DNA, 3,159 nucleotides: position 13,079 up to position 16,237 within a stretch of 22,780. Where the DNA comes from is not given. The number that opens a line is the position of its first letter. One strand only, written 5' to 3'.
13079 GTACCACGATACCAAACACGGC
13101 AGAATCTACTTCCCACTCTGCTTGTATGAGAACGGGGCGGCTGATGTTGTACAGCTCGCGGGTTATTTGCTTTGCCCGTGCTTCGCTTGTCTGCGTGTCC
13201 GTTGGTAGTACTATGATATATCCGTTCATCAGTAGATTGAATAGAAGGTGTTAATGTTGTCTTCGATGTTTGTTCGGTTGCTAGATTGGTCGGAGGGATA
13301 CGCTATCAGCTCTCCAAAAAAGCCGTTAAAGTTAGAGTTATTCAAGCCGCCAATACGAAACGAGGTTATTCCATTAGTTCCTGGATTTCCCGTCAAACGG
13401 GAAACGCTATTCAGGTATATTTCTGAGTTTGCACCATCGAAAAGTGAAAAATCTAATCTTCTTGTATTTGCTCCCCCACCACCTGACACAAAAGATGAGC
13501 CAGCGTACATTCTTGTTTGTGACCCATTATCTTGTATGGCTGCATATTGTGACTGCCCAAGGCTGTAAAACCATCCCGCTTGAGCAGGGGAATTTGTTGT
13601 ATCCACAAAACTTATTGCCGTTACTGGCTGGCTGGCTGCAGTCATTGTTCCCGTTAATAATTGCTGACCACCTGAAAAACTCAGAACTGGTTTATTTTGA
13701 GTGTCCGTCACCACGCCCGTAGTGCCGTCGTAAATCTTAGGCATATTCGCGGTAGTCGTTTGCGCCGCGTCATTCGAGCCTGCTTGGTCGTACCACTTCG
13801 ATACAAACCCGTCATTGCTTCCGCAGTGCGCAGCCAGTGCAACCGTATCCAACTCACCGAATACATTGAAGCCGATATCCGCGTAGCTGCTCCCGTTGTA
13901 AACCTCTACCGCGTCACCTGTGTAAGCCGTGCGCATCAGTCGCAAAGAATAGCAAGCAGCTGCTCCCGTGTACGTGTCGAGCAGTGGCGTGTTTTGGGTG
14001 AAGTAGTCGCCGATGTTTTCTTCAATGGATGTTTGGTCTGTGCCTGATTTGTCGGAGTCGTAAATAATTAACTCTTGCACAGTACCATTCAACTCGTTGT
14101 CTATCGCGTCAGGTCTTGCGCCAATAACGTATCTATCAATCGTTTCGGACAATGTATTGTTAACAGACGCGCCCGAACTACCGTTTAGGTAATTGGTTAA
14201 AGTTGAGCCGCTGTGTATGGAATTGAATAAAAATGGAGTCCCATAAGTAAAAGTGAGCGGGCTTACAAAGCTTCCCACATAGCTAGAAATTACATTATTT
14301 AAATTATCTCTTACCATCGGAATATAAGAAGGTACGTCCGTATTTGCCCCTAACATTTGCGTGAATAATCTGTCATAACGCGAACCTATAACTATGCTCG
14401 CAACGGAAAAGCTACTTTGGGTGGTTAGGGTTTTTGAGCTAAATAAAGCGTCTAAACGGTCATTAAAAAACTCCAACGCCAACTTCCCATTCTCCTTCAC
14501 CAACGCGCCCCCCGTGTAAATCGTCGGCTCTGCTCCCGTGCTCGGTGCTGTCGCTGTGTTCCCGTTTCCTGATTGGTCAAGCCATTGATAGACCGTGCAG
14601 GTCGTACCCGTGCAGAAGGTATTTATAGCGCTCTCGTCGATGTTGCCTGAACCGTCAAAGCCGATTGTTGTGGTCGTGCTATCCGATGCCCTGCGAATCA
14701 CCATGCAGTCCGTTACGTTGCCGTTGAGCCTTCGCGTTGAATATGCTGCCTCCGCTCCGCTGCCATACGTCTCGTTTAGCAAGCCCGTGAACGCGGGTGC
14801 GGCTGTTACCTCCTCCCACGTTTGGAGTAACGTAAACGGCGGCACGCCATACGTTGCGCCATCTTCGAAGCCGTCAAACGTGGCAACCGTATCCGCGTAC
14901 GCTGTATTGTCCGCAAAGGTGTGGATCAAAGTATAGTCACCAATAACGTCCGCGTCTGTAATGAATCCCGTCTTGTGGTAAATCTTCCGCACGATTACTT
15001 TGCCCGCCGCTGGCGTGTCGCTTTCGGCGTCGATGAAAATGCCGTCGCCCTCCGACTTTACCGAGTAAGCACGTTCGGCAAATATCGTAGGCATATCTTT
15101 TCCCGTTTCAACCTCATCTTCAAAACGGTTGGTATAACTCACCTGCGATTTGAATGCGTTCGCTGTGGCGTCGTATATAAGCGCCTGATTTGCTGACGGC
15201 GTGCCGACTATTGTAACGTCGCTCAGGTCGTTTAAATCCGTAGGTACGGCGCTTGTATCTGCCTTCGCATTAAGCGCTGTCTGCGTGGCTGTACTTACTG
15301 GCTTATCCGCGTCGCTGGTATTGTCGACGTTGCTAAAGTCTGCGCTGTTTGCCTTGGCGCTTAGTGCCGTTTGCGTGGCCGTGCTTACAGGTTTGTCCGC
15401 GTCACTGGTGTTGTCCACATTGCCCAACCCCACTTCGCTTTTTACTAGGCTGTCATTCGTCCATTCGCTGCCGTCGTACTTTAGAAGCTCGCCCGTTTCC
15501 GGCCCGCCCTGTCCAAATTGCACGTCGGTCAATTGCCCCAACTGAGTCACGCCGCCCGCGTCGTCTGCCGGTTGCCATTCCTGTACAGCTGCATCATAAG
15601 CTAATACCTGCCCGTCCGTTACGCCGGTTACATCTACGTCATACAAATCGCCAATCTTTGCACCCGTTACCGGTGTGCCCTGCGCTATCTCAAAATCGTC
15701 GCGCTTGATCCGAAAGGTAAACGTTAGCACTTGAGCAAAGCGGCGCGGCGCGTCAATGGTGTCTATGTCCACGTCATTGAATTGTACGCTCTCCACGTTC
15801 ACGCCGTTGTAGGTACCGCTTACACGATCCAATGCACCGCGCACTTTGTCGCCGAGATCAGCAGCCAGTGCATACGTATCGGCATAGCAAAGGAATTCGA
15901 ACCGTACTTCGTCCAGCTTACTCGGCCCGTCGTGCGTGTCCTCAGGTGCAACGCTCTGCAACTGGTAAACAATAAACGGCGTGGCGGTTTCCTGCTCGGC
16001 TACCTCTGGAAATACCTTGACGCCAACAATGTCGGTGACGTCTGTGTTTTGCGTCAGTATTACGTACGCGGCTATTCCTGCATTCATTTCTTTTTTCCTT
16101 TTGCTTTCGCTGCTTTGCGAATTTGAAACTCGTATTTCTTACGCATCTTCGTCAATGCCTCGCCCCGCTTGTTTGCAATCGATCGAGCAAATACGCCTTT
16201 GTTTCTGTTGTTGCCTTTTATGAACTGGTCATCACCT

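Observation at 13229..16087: Tail-terminator-like domain fused to an ~820-aa carbohydrate-binding fibre in the neck gene position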

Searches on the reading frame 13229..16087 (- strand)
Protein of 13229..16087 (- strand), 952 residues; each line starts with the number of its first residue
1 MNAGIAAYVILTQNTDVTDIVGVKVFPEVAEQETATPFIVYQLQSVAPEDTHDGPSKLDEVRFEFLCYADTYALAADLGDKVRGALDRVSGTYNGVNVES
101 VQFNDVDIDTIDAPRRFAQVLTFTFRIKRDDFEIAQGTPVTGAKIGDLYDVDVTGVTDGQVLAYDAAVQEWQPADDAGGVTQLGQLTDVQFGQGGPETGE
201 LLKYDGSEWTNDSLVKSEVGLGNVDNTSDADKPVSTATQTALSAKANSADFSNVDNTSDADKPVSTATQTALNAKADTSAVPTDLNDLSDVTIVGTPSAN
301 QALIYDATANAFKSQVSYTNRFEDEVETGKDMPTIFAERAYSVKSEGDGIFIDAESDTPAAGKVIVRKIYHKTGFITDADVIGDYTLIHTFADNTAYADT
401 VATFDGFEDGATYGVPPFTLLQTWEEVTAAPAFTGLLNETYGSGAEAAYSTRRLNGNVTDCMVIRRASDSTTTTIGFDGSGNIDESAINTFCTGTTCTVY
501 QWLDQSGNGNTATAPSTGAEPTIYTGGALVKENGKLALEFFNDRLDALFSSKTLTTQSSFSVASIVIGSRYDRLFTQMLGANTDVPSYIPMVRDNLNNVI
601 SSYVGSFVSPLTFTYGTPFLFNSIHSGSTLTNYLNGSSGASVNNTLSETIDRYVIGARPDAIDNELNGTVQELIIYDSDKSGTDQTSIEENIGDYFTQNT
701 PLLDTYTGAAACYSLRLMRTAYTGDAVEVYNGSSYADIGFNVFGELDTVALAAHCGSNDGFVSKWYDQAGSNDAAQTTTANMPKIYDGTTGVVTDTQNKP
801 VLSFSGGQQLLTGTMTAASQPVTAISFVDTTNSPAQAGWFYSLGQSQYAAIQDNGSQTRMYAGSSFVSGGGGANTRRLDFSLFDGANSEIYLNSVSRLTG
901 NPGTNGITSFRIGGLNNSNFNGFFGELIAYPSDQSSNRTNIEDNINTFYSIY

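Call 5: search_protein_families(library=pfam, proteins=[window:13229-16087:-], max_evalue=0.1)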
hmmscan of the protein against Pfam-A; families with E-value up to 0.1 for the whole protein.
window:13229-16087:- (952 aa): 2 families
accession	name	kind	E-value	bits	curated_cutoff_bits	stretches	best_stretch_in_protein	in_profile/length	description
PF11367.14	Tail_completion_gp17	-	6e-09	36.5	24.5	1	10-127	6-123/124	Tail completion protein gp17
PF09206.18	ArabFuran-catal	-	2.2e-08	34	25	1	444-519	11-89/315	Alpha-L-arabinofuranosidase B, catalytic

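Call 6: search_protein_families(library=phrogs, proteins=[window:13229-16087:-], max_evalue=0.01)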
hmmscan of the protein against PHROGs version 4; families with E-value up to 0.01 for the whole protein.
window:13229-16087:- (952 aa): 18 families
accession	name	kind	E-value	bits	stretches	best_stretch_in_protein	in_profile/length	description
phrog_35419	-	tail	1.8e-22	81.2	2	156-250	132-211/414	tail fiber protein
phrog_13892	-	tail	3.8e-20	73.4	2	213-249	562-598/676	minor tail protein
phrog_5207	-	unknown function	4.1e-20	72.8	2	213-249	468-504/689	-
phrog_30593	-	unknown function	2.3e-19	70.8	2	214-248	105-139/322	-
phrog_38707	-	unknown function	2.6e-18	67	2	213-249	403-439/675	-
phrog_347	-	connector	3e-15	57.2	1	13-133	13-125/394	tail terminator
phrog_33513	-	unknown function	2.4e-13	49.9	2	215-248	551-585/1042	-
phrog_38418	-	unknown function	1.9e-12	47.8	2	212-249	167-204/472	-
phrog_8780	-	tail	4.8e-12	45.9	2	214-247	426-459/755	minor tail protein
phrog_24919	-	tail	4.2e-10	40.1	2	212-249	112-149/402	tail fiber protein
phrog_7449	-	unknown function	3.8e-09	35.9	1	214-248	440-474/1714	-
phrog_2952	-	tail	2.6e-08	34.3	1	213-247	187-221/488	minor tail protein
phrog_24819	-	unknown function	2.8e-08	33.3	1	214-276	67-139/823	-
phrog_8078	-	head and packaging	2.8e-07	29.8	1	210-247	455-492/1392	virion structural protein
phrog_123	-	connector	1.5e-05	25.9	1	11-102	17-107/139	tail terminator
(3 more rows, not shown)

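Call 7: search_dna_similar(query=window:13229-16087:-, collection=phages, mode=protein, max_rows=30)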
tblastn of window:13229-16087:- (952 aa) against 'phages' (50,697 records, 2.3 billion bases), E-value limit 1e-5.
Records with a match: 152; places in all: 213; records where one place covers at least 80% of the query: 0.
Best place of each record, by identity: 80-90% 2; 60-80% 45; <60% 105.
By first word of the organism name: Arthrobacter 49; Brucella 28; Gordonia 24; Campylobacter 13; Microbacterium 7; Synechococcus 5; Rhodococcus 5; Acinetobacter 4; uncultured 3; Mycobacterium 3; and 7 more.
By host as written in the record: Arthrobacter sp. ATCC 21022 24; Gordonia terrae 3612 23; Brucella abortus S19 12; Arthrobacter globiformis B-2979 11; - 9; Arthrobacter globiformis NRRL B-2979 SEA 5; Microbacterium paraoxydans NRRL B-14843 5; Campylobacter jejuni 5; and 29 more.
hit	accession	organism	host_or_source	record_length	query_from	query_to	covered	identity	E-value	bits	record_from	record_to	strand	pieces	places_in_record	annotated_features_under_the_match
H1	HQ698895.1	Synechococcus phage S-CBS4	Synechococcus sp. CB0101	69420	435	952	54%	29.5%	9e-10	132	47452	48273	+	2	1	hypothetical protein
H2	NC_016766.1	Synechococcus phage S-CBS4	Synechococcus sp. CB0101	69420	435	952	54%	29.5%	9e-10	132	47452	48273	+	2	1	virion structural protein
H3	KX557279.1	Gordonia phage Hedwig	Gordonia terrae 3612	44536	436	810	27%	37.8%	6e-11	134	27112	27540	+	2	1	32: hypothetical protein | 31: minor tail protein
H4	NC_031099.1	Gordonia phage Hedwig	Gordonia terrae 3612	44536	436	810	27%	37.8%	6e-11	134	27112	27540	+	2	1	32: virion structural protein | 31: tail protein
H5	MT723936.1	Gordonia phage Hitter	Gordonia terrae 3612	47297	436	810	27%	37.5%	7e-11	134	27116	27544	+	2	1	31: hypothetical protein | 30: minor tail protein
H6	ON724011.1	Gordonia phage Malachai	Gordonia terrae 3612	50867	436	810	26%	38.3%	3e-11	134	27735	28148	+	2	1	32: hypothetical protein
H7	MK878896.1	Gordonia phage Begonia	Gordonia terrae 3612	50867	436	810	26%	38.3%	3e-11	134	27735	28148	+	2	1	32: minor tail protein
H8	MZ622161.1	Gordonia phage Floral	Gordonia terrai 3612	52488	436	810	26%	38.3%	3e-11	134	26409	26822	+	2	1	30: hypothetical protein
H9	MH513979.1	Gordonia phage Pollux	Gordonia terrae 3612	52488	436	810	26%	38.3%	3e-11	134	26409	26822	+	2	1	30: hypothetical protein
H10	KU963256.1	Gordonia phage Lucky10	Gordonia terrae 3612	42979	436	810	26%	38.1%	5e-11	134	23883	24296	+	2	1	27: alpha-L-arabinofuranosidase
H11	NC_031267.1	Gordonia phage Lucky10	Gordonia terrae 3612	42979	436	810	26%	38.1%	5e-11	134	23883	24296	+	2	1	27: virion structural protein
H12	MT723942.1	Gordonia phage Archis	Gordonia terrae 3612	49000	436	810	23%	39.0%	1e-10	133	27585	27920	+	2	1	32: hypothetical protein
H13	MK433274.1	Gordonia phage Bradissa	Gordonia terrae 3612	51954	436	810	22%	39.2%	2e-9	128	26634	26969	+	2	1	30: hypothetical protein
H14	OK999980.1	Arthrobacter phage EastWest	Arthrobacter globiformis B-2979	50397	214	375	17%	35.9%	2e-13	81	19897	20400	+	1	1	24: minor tail protein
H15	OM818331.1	Arthrobacter phage BruhMoment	Arthrobacter globiformis B-2979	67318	210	335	13%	45.2%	4e-9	124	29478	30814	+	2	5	36: minor tail protein | 35: minor tail protein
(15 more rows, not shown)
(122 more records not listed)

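Call 9: find_homologous_proteins(query=window:13229-16087:-, max_evalue=0.00001)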
Query window:13229-16087:- (952 aa): 2083 proteins with E <= 0.00001 among 8000 candidates; the best 120 are listed.
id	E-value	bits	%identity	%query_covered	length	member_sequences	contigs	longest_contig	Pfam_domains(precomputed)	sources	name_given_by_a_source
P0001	0.0e+0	2108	100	100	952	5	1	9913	PF09206.19,PF11367.15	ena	-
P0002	0.0e+0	1383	70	100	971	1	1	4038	PF09206.19,PF11367.15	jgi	-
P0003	0.0e+0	1344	58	77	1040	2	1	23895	PF09206.19,PF11367.15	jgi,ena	-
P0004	0.0e+0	1333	69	100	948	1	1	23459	PF09206.19,PF11367.15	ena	-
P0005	0.0e+0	1332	68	100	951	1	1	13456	PF09206.19,PF11367.15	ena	-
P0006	0.0e+0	1332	69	100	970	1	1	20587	PF13385.14,PF09206.19,PF11367.15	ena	-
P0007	0.0e+0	1328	68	100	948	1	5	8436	PF09206.19,PF11367.15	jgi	-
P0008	0.0e+0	1319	68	100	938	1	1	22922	PF09206.19,PF11367.15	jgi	-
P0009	0.0e+0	1318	61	100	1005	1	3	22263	PF09206.19,PF11367.15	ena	-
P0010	0.0e+0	1313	68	100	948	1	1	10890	PF09206.19,PF11367.15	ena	-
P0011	0.0e+0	1312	68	100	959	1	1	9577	PF13385.14,PF09206.19,PF11367.15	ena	-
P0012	0.0e+0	1310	67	100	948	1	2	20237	PF09206.19,PF11367.15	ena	-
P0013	0.0e+0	1309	67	100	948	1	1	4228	PF09206.19,PF11367.15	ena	-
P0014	0.0e+0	1306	67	100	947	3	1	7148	PF09206.19,PF11367.15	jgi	-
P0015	0.0e+0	1306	66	100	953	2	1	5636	PF09206.19,PF11367.15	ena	-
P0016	0.0e+0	1290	91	57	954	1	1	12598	PF09206.19,PF11367.15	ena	-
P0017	0.0e+0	1270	66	100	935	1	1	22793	PF09206.19,PF11367.15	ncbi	-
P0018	0.0e+0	1268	65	100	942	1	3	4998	PF09206.19,PF11367.15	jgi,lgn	-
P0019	0.0e+0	1268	66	100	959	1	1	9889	PF09206.19,PF11367.15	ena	-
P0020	0.0e+0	1259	77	80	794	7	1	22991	PF09206.19,PF11367.15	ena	-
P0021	0.0e+0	1255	67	100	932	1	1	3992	PF09206.19,PF11367.15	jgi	-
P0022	0.0e+0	1246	66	100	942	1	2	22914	PF09206.19,PF11367.15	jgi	jgi:hypothetical protein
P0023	0.0e+0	1242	65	100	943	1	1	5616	PF09206.19,PF11367.15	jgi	jgi:hypothetical protein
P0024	0.0e+0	1238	65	100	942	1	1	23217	PF09206.19,PF11367.15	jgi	jgi:hypothetical protein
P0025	0.0e+0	1218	64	100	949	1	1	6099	PF09206.19,PF11367.15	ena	-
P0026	0.0e+0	1209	65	100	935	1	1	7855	PF09206.19,PF11367.15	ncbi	-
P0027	0.0e+0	1181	63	100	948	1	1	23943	PF09206.19,PF11367.15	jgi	jgi:hypothetical protein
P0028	0.0e+0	1142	61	100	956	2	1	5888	PF09206.19,PF11367.15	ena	-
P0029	0.0e+0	1138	59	100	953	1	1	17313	PF09206.19,PF11367.15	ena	-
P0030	0.0e+0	1131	59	100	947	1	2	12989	PF09206.19,PF11367.15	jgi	-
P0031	0.0e+0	1119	59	100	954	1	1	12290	PF09206.19,PF11367.15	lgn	-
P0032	0.0e+0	1119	60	100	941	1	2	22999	PF09206.19,PF11367.15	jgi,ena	-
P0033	0.0e+0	1100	59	100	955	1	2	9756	PF09206.19,PF11367.15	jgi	-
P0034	0.0e+0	1094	59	100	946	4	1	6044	PF11367.15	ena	-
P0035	0.0e+0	1092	58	100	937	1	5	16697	PF09206.19,PF11367.15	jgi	-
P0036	0.0e+0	1074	66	57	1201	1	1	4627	PF09206.19,PF11367.15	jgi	-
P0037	0.0e+0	1070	58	100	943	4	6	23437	PF09206.19,PF11367.15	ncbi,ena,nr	ncbi:MAG: hypothetical protein CMJ25_11070 [Phycisphaerae bacterium]|nr:hypothetical protein [Phycis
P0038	0.0e+0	1068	56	100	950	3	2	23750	PF09206.19,PF11367.15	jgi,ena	-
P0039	0.0e+0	1066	57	100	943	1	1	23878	PF09206.19,PF11367.15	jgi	jgi:hypothetical protein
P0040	0.0e+0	1063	57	100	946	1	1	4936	PF09206.19,PF11367.15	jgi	-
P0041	0.0e+0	1059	66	73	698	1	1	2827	PF11367.15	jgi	-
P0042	0.0e+0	1053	58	100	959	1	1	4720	PF09206.19,PF11367.15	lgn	-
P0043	0.0e+0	1049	88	57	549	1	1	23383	PF09206.19,PF11367.15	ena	-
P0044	0.0e+0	1041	68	73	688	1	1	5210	PF11367.15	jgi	jgi:hypothetical protein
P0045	0.0e+0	1038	56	100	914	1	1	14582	PF13385.14,PF09206.19,PF11367.15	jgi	-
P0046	0.0e+0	1033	65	85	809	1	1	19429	PF09206.19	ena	-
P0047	0.0e+0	1032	69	73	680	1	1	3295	PF11367.15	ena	-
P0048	0.0e+0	1032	47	100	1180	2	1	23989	PF09206.19,PF11367.15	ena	-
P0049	0.0e+0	1028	55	100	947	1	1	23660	PF09206.19,PF11367.15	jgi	jgi:hypothetical protein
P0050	0.0e+0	1024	55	100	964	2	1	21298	PF09206.19,PF11367.15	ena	-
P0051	0.0e+0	1017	81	57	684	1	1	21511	PF11367.15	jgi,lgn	jgi:hypothetical protein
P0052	1.2e-297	1008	56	100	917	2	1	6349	PF09206.19,PF11367.15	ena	-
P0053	8.7e-296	1002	48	84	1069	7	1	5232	PF09206.19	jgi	jgi:hypothetical protein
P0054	1.5e-292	991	56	100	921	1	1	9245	PF09206.19,PF11367.15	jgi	jgi:hypothetical protein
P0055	4.3e-291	986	54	100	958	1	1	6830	PF09206.19,PF11367.15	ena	-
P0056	1.9e-287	974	55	100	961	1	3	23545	PF09206.19,PF11367.15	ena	-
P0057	5.7e-287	973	54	100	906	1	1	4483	PF09206.19,PF11367.15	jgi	-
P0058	1.9e-286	971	64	73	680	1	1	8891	PF11367.15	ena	-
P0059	5.3e-286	969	65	73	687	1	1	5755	PF11367.15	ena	-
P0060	5.4e-285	966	53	100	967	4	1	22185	PF09206.19,PF11367.15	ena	-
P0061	1.8e-282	958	50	85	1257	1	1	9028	PF09206.19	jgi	-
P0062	3.5e-278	944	49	85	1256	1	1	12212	PF09206.19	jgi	-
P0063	1.3e-271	922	54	100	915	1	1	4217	PF09206.19,PF11367.15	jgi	-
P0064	3.0e-271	921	44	84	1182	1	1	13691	PF09206.19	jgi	jgi:hypothetical protein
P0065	4.9e-271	920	42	85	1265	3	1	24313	PF09206.19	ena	-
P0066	9.7e-271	919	52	100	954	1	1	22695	PF09206.19,PF11367.15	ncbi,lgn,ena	-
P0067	4.3e-270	917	51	100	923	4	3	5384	PF09206.19,PF11367.15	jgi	-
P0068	1.9e-268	911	55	85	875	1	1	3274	PF09206.19,PF11367.15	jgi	-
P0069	2.0e-267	908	48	85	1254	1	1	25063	PF09206.19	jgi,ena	-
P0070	2.2e-267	908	55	62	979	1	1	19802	PF09206.19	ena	-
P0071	8.8e-266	903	45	85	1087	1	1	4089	PF09206.19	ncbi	-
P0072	1.6e-265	902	57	85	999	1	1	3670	PF09206.19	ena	-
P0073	8.3e-265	899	50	70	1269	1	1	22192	PF09206.19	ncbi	-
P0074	3.3e-264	897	58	85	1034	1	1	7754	PF09206.19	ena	-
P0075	1.7e-262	892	64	73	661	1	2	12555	PF09206.19,PF11367.15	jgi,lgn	jgi:hypothetical protein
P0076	3.7e-262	891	51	100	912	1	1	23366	PF09206.19,PF11367.15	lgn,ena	-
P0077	2.8e-261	888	43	85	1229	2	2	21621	PF09206.19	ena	-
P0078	2.3e-257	875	56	84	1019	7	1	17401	PF09206.19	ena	-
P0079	2.9e-254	864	50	100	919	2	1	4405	PF13385.14,PF09206.19,PF11367.15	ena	-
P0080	2.7e-253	861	74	57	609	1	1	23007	PF09206.19,PF11367.15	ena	-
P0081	3.4e-251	854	50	100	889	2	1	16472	PF09206.19,PF11367.15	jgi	jgi:hypothetical protein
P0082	4.0e-251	854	40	100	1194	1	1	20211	PF09206.19,PF11367.15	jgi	jgi:hypothetical protein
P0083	5.0e-250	850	49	100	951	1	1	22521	PF09206.19,PF11367.15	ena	-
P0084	2.5e-248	845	47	85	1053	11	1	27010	PF09206.19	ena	-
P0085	2.5e-248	845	57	73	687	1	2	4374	PF11367.15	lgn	-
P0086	2.2e-246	838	52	91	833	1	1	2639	PF09206.19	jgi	-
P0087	6.8e-246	837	47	100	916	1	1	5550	PF09206.19,PF11367.15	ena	-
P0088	3.1e-245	835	55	85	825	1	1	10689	PF09206.19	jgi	jgi:hypothetical protein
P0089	1.4e-244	832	50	100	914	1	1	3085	PF09206.19,PF11367.15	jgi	-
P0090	4.5e-244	831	50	100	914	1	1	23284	PF09206.19,PF11367.15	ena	-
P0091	2.7e-243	828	55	85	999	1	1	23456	PF09206.19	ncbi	-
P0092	7.2e-243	827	47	74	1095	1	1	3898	PF09206.19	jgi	jgi:hypothetical protein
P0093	4.1e-242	824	50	54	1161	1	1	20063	PF13385.14,PF09206.19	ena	-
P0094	5.1e-242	824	53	85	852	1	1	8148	PF09206.19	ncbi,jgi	-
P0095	3.9e-240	818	47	100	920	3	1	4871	PF09206.19,PF11367.15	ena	-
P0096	6.8e-240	817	47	100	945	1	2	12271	PF09206.19,PF11367.15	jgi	-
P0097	4.6e-238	811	55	85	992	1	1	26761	PF09206.19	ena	-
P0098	5.5e-238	811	58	73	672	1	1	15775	PF11367.15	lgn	-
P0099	7.7e-238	810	54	85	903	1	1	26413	PF09206.19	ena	-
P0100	3.4e-237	808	48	100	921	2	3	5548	PF09206.19,PF11367.15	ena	-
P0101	3.6e-237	808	55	85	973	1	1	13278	PF09206.19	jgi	-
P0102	3.9e-237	808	46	100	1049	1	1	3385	PF09206.19,PF11367.15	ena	-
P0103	6.6e-236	804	49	100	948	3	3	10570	PF09206.19,PF11367.15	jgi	jgi:hypothetical protein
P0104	1.2e-235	803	51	73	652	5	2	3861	PF11367.15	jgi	-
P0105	1.5e-235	802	49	100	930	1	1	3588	PF09206.19,PF11367.15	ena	-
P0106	5.2e-234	797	47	100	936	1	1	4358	PF09206.19,PF11367.15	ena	-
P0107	6.2e-232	791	54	73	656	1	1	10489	PF09206.19,PF11367.15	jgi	jgi:hypothetical protein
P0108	1.0e-231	790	39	88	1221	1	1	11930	PF09206.19,PF11367.15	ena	-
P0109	1.8e-231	789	48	100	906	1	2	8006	PF09206.19,PF11367.15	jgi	jgi:hypothetical protein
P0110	3.4e-231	788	40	85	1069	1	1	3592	PF09206.19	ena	-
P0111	5.5e-231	787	48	100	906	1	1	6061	PF09206.19,PF11367.15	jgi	jgi:hypothetical protein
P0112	2.5e-230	785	57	73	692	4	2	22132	PF11367.15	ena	-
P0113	7.5e-229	780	52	73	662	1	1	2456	PF11367.15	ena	-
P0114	6.1e-228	777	52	73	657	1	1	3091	PF11367.15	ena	-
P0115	2.0e-227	776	56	73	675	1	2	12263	PF11367.15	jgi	jgi:hypothetical protein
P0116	3.2e-227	775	52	57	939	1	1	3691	PF09206.19,PF11367.15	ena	-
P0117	2.7e-226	772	52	85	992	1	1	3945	PF09206.19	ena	-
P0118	1.6e-225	769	51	73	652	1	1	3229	PF11367.15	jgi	-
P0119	7.8e-225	767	42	84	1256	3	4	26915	PF09206.19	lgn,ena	-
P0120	8.0e-225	767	62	57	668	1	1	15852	PF11367.15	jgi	jgi:hypothetical protein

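Call 16: find_encoding_contigs(protein=P0065, flank=10000, max_places=2)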
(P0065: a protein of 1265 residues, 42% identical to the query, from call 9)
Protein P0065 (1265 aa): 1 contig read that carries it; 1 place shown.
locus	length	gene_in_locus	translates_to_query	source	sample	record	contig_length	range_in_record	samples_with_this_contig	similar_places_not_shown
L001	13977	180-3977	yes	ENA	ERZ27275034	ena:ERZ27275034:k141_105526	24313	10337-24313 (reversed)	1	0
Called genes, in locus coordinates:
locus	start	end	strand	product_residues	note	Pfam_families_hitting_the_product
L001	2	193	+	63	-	?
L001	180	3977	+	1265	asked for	PF09206:ArabFuran-catal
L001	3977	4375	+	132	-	-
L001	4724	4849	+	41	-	-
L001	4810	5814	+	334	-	PF05572:Peptidase_M43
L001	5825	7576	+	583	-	PF04860:Phage_portal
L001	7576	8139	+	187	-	PF20459:DUF6712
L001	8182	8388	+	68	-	-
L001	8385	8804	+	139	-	PF01510:Amidase_2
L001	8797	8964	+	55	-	-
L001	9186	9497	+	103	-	-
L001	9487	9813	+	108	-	-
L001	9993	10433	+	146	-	-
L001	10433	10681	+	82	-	-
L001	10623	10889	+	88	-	-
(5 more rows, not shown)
